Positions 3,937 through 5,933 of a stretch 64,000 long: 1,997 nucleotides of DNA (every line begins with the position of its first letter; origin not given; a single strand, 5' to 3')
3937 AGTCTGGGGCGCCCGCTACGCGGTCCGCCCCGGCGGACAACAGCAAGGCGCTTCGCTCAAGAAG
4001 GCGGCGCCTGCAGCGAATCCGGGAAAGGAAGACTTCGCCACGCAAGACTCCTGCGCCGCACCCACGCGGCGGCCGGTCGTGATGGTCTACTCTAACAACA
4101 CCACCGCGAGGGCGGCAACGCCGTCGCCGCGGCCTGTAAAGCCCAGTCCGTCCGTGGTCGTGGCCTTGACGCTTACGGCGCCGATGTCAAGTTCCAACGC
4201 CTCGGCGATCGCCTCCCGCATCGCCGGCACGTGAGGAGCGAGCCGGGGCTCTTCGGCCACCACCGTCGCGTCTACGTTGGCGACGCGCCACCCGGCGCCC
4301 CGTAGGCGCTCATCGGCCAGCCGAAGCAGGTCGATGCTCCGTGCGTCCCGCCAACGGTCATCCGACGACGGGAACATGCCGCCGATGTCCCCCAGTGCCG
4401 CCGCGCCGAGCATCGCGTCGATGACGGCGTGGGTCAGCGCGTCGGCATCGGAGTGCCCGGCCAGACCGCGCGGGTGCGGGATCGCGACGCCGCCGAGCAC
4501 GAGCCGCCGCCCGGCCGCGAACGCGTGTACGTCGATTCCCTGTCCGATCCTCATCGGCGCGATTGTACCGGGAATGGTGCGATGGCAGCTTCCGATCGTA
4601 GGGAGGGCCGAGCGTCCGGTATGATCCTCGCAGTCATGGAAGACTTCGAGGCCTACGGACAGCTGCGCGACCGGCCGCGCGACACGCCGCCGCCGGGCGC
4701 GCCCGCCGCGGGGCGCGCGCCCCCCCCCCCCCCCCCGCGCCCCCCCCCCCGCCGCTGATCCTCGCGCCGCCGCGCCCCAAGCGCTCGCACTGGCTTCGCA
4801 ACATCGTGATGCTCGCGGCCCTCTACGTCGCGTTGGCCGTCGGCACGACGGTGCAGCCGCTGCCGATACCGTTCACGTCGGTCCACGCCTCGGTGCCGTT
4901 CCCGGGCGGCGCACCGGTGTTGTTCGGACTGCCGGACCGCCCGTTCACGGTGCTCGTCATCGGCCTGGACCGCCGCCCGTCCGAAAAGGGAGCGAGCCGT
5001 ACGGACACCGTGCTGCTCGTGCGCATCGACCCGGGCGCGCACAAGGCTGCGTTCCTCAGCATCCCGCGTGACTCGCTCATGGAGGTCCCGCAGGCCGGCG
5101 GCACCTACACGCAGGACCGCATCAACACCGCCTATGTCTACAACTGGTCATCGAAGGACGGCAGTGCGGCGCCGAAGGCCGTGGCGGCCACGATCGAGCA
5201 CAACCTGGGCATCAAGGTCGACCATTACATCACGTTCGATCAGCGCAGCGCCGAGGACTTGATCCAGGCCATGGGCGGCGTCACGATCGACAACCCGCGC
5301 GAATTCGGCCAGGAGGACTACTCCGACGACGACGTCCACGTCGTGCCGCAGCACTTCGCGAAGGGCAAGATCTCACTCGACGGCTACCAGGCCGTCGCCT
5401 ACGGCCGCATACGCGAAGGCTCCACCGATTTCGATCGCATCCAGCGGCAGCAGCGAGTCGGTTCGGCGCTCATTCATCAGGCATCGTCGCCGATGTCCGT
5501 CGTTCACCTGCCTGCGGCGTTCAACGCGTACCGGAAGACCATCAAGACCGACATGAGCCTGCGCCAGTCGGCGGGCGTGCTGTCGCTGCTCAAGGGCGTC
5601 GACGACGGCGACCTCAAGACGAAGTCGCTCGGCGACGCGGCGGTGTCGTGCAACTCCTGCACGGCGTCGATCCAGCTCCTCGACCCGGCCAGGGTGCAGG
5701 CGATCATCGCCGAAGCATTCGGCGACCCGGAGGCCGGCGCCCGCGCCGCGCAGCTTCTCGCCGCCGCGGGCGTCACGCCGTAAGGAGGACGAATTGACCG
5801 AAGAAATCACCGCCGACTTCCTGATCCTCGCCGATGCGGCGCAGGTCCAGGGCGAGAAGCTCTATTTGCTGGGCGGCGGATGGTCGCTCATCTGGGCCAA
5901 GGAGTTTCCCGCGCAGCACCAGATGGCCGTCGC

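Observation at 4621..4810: C17-GCG-C11 homopolymer splits an LCP (LytR-CpsA-Psr) gene: phase-variation switch or assembly error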

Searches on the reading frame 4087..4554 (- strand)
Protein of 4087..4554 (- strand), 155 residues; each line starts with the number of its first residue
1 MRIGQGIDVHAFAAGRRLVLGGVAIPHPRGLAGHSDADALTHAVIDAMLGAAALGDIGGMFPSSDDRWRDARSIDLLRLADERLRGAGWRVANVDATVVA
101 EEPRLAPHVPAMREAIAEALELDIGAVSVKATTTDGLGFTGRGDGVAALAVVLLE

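Call 8: search_protein_families(library=pfam, proteins=[window:4090-4554:-], max_evalue=0.01)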
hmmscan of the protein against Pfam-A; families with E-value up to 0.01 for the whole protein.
window:4090-4554:- (155 aa): 1 family
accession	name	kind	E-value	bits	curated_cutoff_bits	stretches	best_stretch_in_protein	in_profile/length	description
PF02542.21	YgbB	-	4.7e-64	215.8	26.7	1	1-154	1-154/155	YgbB family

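Call 15: find_encoding_contigs(protein=window:4087-4554:-, flank=3000, max_places=10)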
Protein window:4087-4554:- (155 aa): 22 contigs read that carry it; 10 places shown.
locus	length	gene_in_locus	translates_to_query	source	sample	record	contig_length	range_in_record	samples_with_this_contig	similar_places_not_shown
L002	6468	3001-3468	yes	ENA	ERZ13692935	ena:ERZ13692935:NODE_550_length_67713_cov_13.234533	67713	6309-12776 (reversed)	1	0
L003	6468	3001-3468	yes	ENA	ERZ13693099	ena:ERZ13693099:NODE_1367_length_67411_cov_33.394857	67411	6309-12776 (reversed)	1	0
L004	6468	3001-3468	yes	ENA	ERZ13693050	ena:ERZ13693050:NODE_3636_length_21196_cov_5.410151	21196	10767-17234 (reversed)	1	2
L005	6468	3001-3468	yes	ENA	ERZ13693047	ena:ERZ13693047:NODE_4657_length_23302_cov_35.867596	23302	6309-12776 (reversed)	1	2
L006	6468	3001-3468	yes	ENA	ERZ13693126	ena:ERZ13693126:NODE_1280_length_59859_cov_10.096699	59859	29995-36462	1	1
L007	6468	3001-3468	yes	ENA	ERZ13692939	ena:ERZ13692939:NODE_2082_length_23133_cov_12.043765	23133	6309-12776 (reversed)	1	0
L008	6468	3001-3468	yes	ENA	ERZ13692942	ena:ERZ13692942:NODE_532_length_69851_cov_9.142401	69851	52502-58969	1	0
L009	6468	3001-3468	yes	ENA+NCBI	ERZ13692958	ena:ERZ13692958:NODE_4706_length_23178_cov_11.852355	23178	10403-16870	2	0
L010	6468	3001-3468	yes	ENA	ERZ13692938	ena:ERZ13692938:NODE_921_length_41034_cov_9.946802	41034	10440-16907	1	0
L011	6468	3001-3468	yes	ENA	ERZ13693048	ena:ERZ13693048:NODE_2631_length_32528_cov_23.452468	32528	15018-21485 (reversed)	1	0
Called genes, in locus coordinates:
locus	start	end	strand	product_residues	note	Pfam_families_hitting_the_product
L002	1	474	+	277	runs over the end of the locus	PF13428:TPR_14 (faint), PF13414:TPR_11 (faint), PF14559:TPR_19 (faint), PF13431:TPR_17 (faint), PF00515:TPR_1, PF07719:TPR_2, PF13181:TPR_8 (weak)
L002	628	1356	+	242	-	PF07722:Peptidase_C26, PF00117:GATase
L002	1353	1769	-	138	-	PF22091:DUF6941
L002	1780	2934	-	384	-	PF03816:LytR_cpsA_psr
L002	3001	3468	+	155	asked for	PF02542:YgbB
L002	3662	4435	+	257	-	PF25087:GMPPB_C (faint), PF00132:Hexapep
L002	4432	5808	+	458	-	PF01406:tRNA-synt_1e, PF01921:tRNA-synt_1f (faint), PF09334:tRNA-synt_1g (weak), PF00133:tRNA-synt_1 (weak), PF09190:DALR_2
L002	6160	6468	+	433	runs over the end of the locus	PF01336:tRNA_anti-codon, PF00152:tRNA-synt_2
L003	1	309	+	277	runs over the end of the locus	PF13428:TPR_14 (faint), PF13432:TPR_16 (weak), PF13414:TPR_11 (faint), PF13431:TPR_17 (faint), PF00515:TPR_1, PF07719:TPR_2, PF13181:TPR_8 (weak)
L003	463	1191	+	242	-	PF07722:Peptidase_C26, PF00117:GATase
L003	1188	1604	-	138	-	PF22091:DUF6941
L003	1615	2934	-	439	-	-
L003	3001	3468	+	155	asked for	PF02542:YgbB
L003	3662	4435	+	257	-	PF25087:GMPPB_C (faint), PF00132:Hexapep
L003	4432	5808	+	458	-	PF01406:tRNA-synt_1e, PF01921:tRNA-synt_1f (faint), PF09334:tRNA-synt_1g (weak), PF00133:tRNA-synt_1 (weak), PF09190:DALR_2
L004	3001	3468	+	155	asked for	PF02542:YgbB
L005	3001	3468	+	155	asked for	PF02542:YgbB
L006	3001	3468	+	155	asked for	PF02542:YgbB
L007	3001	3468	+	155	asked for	PF02542:YgbB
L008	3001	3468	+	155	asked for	PF02542:YgbB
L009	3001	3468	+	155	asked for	PF02542:YgbB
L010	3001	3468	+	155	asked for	PF02542:YgbB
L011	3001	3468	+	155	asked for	PF02542:YgbB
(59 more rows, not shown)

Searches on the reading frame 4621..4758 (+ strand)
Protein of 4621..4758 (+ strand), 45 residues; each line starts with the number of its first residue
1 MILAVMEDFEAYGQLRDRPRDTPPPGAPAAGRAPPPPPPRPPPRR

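Call 8: search_protein_families(library=pfam, proteins=[window:4621-4755:+], max_evalue=0.01)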
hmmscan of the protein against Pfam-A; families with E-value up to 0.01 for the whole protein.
window:4621-4755:+ (45 aa): 0 families

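Call 27: find_encoding_contigs(protein=window:4621-4758:+, flank=1500, max_places=10)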
Protein window:4621-4758:+ (45 aa): no gene with exactly this product is on record in the collection.

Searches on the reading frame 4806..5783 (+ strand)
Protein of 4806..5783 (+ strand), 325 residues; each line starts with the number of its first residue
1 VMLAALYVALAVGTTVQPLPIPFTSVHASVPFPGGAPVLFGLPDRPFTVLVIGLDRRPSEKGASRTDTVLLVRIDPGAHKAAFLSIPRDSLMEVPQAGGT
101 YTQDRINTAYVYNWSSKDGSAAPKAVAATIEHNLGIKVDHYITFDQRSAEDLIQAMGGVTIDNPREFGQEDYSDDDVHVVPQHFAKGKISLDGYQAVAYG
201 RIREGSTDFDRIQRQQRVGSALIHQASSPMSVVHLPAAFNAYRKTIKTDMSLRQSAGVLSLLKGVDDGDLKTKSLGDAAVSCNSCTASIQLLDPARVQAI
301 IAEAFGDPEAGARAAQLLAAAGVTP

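Call 8: search_protein_families(library=pfam, proteins=[window:4806-5780:+], max_evalue=0.01)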
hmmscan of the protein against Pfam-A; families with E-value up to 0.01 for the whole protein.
window:4806-5780:+ (325 aa): 1 family
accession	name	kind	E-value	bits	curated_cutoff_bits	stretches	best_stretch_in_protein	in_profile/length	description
PF03816.19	LytR_cpsA_psr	-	5.3e-35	121.2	24.6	1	65-227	1-149/150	LytR_cpsA_psr family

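Call 11: find_encoding_contigs(protein=window:4806-5783:+, flank=3000, max_places=6)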
Protein window:4806-5783:+ (325 aa): no gene with exactly this product is on record in the collection.
